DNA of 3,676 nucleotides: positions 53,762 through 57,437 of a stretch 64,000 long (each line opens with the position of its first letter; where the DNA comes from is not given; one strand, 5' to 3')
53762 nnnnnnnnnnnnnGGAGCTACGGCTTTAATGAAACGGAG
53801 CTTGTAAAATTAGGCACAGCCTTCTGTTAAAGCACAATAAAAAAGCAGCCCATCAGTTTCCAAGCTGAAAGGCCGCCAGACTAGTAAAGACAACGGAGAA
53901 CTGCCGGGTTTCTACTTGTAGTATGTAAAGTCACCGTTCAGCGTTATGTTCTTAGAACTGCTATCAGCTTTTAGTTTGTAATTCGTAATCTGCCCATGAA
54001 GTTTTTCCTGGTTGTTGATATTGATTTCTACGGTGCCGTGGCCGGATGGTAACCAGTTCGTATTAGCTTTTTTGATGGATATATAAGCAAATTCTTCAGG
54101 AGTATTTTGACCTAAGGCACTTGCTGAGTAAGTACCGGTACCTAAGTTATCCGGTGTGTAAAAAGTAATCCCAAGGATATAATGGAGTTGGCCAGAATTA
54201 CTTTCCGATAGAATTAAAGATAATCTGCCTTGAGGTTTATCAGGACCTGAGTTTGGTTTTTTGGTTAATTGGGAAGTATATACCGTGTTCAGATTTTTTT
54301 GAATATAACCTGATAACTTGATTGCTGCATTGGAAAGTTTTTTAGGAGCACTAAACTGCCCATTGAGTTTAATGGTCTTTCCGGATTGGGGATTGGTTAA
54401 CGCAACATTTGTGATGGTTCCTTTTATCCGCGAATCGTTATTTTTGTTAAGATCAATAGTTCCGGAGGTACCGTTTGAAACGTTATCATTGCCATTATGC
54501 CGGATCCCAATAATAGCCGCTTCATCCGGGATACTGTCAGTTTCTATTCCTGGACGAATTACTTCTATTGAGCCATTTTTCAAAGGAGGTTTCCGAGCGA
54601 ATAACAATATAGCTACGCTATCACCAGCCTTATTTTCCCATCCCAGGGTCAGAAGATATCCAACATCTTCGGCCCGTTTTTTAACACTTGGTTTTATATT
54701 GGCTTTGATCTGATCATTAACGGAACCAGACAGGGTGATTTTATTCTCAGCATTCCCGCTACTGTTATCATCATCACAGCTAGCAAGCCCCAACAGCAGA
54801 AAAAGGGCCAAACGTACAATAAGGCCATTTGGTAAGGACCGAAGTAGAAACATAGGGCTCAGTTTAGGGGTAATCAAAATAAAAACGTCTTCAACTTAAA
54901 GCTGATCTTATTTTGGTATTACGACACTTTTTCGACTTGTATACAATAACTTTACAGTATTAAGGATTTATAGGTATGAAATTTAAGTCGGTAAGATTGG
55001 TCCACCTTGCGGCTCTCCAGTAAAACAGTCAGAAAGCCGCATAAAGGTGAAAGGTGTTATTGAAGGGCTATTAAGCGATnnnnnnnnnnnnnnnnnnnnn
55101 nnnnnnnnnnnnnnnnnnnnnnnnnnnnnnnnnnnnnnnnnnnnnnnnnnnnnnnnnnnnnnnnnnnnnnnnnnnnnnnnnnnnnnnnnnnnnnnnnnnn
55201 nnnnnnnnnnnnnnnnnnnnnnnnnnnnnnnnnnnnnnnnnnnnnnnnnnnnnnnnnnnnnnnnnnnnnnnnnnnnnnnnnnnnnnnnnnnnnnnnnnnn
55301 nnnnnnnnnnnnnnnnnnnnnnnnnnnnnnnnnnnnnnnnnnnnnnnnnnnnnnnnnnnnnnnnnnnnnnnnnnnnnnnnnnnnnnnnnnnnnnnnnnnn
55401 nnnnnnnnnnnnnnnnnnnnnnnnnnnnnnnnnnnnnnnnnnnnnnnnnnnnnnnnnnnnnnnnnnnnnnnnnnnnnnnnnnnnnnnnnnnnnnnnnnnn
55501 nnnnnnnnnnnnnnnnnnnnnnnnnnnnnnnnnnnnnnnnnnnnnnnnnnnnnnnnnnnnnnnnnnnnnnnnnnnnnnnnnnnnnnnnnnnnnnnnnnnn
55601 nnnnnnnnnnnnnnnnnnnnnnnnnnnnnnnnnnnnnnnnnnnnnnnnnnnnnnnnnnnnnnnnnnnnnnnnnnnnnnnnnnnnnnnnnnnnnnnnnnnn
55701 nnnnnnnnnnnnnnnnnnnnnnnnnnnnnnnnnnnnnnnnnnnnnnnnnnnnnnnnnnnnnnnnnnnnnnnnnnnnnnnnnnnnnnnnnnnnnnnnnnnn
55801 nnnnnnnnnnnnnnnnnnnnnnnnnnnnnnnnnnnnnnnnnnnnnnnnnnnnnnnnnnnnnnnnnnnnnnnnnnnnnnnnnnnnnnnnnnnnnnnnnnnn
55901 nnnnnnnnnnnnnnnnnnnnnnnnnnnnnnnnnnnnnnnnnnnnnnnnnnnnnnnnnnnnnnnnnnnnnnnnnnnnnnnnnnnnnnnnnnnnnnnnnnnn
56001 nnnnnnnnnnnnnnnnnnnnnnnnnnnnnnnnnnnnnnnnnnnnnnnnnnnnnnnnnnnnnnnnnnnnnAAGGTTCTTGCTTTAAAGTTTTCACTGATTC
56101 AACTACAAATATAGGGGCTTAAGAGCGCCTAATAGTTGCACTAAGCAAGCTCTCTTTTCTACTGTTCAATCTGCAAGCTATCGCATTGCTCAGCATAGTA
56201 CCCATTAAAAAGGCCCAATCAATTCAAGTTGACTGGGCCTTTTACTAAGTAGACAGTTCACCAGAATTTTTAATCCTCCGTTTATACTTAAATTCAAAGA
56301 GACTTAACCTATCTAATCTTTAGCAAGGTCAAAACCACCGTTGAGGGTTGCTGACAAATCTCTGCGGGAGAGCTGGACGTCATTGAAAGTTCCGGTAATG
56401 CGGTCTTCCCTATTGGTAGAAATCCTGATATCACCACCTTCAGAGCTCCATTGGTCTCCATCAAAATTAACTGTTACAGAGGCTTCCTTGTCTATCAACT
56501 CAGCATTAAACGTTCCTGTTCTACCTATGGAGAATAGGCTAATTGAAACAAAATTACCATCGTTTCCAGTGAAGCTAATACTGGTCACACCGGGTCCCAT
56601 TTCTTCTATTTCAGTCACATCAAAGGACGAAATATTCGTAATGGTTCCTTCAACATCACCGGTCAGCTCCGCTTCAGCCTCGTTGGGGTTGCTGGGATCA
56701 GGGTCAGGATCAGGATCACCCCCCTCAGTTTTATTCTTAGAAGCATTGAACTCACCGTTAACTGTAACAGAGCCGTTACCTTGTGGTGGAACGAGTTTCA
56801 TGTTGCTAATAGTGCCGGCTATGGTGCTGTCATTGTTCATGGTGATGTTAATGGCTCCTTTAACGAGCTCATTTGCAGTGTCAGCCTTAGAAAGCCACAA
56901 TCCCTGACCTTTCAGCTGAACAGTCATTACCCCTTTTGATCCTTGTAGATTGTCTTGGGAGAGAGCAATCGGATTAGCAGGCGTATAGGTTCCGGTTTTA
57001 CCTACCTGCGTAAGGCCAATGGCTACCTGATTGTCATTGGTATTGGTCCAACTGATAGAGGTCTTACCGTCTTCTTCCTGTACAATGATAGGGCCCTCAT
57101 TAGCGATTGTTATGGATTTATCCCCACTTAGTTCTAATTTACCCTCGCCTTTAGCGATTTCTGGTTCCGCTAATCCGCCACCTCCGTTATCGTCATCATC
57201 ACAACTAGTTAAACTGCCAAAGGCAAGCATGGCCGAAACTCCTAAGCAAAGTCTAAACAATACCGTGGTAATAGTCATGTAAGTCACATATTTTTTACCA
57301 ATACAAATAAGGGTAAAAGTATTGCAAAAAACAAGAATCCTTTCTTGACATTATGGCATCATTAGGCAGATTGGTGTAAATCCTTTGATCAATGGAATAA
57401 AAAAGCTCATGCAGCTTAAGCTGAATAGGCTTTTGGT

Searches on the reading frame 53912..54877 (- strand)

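Call 34: search_protein_families(library=pfam, proteins=[window:53912-54877:-], max_evalue=0.001)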
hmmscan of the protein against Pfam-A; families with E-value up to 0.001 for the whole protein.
window:53912-54877:- (321 aa): 0 families

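Call 36: search_protein_families(library=ncbifam, proteins=[window:53912-54877:-], max_evalue=0.01)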
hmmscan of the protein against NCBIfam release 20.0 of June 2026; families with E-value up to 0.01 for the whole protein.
window:53912-54877:- (321 aa): 0 families

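Call 75: search_protein_families(library=pfam, proteins=[window:53912-54877:-], max_evalue=1)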
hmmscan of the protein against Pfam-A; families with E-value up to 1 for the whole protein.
window:53912-54877:- (321 aa): 2 families
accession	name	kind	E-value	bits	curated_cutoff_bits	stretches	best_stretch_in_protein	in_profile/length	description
PF22768.1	SPP1_Dit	-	0.012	16.2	25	0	148-181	11-44/97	Siphovirus-type tail component, C-terminal domain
PF06355.19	Aegerolysin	-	0.057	13.9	22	1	111-168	44-95/131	Aegerolysin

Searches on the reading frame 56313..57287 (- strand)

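Call 34: search_protein_families(library=pfam, proteins=[window:56313-57287:-], max_evalue=0.001)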
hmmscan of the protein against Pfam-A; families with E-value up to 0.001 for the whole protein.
window:56313-57287:- (324 aa): 0 families

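Call 36: search_protein_families(library=ncbifam, proteins=[window:56313-57287:-], max_evalue=0.01)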
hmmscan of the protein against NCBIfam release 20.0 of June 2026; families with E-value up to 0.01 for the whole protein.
window:56313-57287:- (324 aa): 0 families

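Call 75: search_protein_families(library=pfam, proteins=[window:56313-57287:-], max_evalue=1)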
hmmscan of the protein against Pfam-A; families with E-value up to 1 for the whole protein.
window:56313-57287:- (324 aa): 1 family
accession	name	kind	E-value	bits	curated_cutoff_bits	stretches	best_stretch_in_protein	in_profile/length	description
PF06480.20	FtsH_ext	-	0.13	12.9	25.5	1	218-279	42-102/103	FtsH Extracellular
